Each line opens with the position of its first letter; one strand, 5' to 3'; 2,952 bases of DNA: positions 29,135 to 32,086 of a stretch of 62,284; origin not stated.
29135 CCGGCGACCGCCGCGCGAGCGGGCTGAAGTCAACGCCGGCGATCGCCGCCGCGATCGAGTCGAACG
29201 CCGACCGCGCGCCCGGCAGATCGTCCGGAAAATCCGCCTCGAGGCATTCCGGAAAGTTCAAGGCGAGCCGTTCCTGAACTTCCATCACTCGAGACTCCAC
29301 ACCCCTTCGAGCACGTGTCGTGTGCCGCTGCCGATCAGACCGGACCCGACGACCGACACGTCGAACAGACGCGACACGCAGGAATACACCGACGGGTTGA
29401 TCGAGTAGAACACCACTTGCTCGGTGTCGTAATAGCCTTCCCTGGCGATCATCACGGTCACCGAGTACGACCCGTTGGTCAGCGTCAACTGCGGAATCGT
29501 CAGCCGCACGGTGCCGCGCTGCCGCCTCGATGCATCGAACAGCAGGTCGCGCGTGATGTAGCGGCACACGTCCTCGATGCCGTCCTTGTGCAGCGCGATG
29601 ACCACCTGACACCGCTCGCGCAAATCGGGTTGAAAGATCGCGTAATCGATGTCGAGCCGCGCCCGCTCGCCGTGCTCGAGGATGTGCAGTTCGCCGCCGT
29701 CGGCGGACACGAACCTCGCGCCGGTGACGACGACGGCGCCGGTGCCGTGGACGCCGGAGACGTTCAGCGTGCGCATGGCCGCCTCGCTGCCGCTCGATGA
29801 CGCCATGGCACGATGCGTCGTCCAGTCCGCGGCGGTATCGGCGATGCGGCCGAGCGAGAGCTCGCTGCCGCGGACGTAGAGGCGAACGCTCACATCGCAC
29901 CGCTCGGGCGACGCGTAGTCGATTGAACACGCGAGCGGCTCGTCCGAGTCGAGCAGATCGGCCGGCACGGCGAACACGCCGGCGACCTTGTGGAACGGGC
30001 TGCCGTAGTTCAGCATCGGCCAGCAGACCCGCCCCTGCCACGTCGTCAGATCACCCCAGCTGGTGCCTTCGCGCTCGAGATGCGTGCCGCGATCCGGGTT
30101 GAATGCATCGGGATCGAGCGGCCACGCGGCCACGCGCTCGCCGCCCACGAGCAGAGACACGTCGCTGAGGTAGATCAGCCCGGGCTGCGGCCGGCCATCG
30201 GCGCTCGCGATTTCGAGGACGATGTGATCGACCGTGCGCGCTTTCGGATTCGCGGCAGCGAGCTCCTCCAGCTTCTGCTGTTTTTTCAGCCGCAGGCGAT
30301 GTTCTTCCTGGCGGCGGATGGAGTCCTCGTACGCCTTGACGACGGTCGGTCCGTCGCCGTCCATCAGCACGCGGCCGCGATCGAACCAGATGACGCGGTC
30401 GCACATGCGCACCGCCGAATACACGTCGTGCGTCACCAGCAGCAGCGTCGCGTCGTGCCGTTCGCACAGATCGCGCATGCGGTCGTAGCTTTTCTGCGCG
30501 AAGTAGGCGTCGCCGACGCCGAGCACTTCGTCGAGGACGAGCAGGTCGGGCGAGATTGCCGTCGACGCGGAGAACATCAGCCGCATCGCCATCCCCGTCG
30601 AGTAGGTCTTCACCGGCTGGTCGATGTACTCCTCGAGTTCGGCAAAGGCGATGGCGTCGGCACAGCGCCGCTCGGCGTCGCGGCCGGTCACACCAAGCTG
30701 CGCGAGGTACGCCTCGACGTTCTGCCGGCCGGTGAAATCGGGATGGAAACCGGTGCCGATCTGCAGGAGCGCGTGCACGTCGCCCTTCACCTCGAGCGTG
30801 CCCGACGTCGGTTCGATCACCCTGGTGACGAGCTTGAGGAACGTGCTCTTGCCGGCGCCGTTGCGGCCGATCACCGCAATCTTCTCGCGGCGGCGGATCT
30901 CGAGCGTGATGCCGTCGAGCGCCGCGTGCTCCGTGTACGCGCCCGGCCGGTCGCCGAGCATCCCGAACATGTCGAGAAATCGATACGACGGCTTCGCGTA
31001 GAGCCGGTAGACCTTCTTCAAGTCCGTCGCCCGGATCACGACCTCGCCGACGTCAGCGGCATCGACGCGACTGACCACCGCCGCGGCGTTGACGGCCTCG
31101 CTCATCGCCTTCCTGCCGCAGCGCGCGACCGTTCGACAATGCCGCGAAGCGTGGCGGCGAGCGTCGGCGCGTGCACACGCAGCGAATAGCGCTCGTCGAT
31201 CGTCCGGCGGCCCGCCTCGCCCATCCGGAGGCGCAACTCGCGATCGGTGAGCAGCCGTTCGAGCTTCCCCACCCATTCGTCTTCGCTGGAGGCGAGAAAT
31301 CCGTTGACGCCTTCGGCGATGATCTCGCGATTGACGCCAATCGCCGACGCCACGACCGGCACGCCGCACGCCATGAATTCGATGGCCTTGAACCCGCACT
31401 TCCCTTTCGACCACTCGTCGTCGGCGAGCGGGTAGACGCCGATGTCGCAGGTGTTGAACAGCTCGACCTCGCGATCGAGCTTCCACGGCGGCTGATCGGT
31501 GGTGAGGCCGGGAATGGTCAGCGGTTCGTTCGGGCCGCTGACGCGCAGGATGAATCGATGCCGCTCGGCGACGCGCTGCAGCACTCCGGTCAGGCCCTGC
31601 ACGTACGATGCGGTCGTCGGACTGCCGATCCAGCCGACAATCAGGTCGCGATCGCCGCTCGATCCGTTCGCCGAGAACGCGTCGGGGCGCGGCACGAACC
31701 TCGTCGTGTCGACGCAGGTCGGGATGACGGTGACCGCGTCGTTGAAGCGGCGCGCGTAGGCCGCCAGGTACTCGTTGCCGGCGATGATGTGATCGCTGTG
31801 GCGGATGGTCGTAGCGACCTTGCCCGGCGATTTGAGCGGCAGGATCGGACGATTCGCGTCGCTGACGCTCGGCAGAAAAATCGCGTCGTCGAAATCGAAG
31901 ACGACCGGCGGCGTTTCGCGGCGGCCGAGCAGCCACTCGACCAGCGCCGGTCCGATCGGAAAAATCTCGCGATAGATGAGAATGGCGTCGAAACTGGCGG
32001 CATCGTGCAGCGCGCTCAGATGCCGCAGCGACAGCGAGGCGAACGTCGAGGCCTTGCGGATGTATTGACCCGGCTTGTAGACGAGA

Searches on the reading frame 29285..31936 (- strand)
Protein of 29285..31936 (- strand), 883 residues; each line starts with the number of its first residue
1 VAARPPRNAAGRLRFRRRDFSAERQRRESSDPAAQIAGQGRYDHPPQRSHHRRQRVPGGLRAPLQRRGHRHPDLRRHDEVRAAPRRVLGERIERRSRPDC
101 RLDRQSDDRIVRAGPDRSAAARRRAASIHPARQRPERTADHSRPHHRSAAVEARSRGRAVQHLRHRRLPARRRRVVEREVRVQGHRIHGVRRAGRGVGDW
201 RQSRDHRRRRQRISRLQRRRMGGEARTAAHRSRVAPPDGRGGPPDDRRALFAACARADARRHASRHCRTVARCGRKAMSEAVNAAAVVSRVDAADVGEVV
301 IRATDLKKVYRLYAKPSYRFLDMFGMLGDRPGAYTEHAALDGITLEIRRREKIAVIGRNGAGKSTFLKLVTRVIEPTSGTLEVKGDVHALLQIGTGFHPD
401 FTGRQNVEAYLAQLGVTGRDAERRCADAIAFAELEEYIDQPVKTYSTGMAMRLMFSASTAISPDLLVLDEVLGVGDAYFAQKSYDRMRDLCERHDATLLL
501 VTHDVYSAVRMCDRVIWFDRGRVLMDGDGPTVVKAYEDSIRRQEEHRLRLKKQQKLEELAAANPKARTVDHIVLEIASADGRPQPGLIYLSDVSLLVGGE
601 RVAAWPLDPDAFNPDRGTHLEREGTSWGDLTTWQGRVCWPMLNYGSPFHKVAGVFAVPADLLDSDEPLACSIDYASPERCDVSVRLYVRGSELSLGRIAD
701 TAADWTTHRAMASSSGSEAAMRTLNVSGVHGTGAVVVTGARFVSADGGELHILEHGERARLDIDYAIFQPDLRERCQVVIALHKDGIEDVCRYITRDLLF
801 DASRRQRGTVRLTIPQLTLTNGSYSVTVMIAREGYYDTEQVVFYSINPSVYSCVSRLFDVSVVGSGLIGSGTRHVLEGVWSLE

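Call 7: search_protein_families(library=pfam, proteins=[window:29285-31936:-], max_evalue=0.001)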
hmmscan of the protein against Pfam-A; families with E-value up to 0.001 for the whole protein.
window:29285-31936:- (883 aa): 3 families
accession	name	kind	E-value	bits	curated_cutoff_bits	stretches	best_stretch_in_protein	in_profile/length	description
PF00005.33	ABC_tran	-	2.1e-17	64.4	25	1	340-471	1-135/137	ABC transporter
PF14524.12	Wzt_C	-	5.1e-09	36.7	30.4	1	730-844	5-119/143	Wzt C-terminal domain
PF13555.12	AAA_29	-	0.00094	19.3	27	0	341-377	13-49/61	P-loop containing region of AAA domain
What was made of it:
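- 29285..31936 (-): Wzt-type ABC ATPase with a C-terminal Wzt_C carbohydrate-binding domain. The listed ORF is over-long at its 5' end. Pfam ABC_tran and Wzt_C, 36.7 bits against a cutoff of 30.4 (call 7).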

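Call 69: search_protein_families(library=ncbifam, proteins=[window:29285-31936:-], max_evalue=0.001)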
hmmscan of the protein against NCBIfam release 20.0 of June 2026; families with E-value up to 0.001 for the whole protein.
window:29285-31936:- (883 aa): 176 families (the best 25 are shown)
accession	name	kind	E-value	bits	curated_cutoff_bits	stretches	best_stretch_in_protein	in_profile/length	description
NF050108.1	galactan_ABC_ATP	equivalog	1.2e-46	158.9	400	1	338-538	43-242/244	galactan export ABC transporter ATP-binding subunit Wzt/RfbE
NF010065.0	PRK13545.1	equivalog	2.8e-46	158.3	538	1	303-554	7-252/549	teichoic acids export protein ATP-binding subunit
NF010066.0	PRK13546.1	equivalog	6.4e-42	143.7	320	1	300-544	4-242/264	teichoic acids export ABC transporter ATP-binding subunit TagH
TIGR01188.1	drrA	subfamily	1e-31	110.4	312.45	1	334-559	3-241/302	daunorubicin resistance ABC transporter, ATP-binding protein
TIGR01186.1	proV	subfamily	1.1e-24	87.2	326.6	1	338-531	7-216/363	betaine/proline/choline family ABC transporter ATP-binding protein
TIGR04521.1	ECF_ATPase_2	equivalog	1.7e-24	86.4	330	2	412-558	111-258/279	energy-coupling factor transporter ATPase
NF010060.0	PRK13537.1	equivalog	4.1e-24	85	521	1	333-533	24-234/314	nodulation factor ABC transporter ATP-binding protein NodI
TIGR03864.1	PQQ_ABC_ATP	hypoth_equivalog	6.9e-24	84.6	302.25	1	333-536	10-223/236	ABC transporter, ATP-binding subunit, PQQ-dependent alcohol dehydrogenase system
TIGR04520.1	ECF_ATPase_1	equivalog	9e-24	84.3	315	2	414-537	106-228/269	energy-coupling factor transporter ATPase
TIGR03005.1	ectoine_ehuA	equivalog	8.2e-23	80.9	345.4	2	405-533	106-235/252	ectoine/hydroxyectoine ABC transporter ATP-binding protein EhuA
TIGR01184.1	ntrCD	subfamily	1.4e-22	80.5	291.8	1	340-521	1-191/230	nitrate ABC transporter ATP-binding protein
NF010059.0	PRK13536.1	equivalog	7.5e-22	77.5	549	1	333-530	52-259/342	nodulation factor ABC transporter ATP-binding protein NodI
TIGR01288.1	nodI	equivalog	4e-21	75.3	424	1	333-530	13-220/303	nodulation factor ABC transporter ATP-binding protein NodI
TIGR03375.1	type_I_sec_LssB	subfamily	7e-21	74.2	693.1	2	336-385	479-528/696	type I secretion system permease/ATPase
NF010156.0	PRK13635.1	equivalog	8e-21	74.4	392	1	335-535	18-230/279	energy-coupling factor ABC transporter ATP-binding protein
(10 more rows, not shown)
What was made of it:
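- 29285..31936 (-): NCBIfam Wzt/TagH-like (call 69).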
